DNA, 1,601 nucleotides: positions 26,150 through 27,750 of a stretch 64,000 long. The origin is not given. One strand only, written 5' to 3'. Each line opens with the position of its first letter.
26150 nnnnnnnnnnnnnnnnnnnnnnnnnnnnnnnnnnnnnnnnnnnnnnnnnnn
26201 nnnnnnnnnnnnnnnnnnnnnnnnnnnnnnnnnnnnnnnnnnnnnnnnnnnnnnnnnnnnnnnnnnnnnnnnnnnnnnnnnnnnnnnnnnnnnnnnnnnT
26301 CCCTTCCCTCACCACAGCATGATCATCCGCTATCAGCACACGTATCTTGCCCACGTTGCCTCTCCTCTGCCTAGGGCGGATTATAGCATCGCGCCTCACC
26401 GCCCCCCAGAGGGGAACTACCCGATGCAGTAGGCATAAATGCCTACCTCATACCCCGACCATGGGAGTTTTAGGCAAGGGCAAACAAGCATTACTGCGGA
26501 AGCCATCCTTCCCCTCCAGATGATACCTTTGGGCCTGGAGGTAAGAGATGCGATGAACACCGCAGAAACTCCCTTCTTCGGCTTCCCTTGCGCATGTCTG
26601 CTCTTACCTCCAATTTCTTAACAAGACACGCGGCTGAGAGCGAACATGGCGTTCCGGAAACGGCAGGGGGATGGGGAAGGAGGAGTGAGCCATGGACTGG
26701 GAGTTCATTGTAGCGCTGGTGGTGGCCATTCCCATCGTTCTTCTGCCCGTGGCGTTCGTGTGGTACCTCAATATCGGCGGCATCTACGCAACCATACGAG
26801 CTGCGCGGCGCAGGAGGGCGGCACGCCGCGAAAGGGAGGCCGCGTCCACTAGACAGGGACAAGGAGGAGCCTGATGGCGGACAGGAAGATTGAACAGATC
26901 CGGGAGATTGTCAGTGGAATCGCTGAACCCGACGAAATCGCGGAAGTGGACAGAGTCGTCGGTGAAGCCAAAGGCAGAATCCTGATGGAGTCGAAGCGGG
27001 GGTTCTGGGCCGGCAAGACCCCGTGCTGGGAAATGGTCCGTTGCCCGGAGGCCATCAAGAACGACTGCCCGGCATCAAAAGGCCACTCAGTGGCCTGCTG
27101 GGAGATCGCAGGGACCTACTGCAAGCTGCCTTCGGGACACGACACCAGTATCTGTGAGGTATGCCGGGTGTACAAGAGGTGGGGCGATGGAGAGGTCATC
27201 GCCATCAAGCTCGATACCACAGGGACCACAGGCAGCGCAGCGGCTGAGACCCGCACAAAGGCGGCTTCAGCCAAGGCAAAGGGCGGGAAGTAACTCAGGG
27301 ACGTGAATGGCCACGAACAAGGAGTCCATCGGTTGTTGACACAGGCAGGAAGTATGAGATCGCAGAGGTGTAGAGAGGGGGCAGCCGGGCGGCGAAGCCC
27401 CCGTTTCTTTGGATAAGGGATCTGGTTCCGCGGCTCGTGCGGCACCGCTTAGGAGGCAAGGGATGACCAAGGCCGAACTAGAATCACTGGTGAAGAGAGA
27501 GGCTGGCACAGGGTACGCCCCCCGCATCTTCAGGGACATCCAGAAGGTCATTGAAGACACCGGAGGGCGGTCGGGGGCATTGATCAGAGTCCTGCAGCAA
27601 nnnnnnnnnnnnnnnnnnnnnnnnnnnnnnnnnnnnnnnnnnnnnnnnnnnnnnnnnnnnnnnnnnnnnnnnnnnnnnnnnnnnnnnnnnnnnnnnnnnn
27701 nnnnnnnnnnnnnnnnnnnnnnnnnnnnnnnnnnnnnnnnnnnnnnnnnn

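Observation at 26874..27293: Cys-rich 139-aa protein with tandem CWE motifs, co-translated with the small membrane protein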

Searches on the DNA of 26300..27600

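Call 59: search_rna_families(source=window, start=26300, end=27600, threshold=evalue, max_evalue=1)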
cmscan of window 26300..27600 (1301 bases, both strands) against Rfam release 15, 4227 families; matches with E-value up to 1: 0.
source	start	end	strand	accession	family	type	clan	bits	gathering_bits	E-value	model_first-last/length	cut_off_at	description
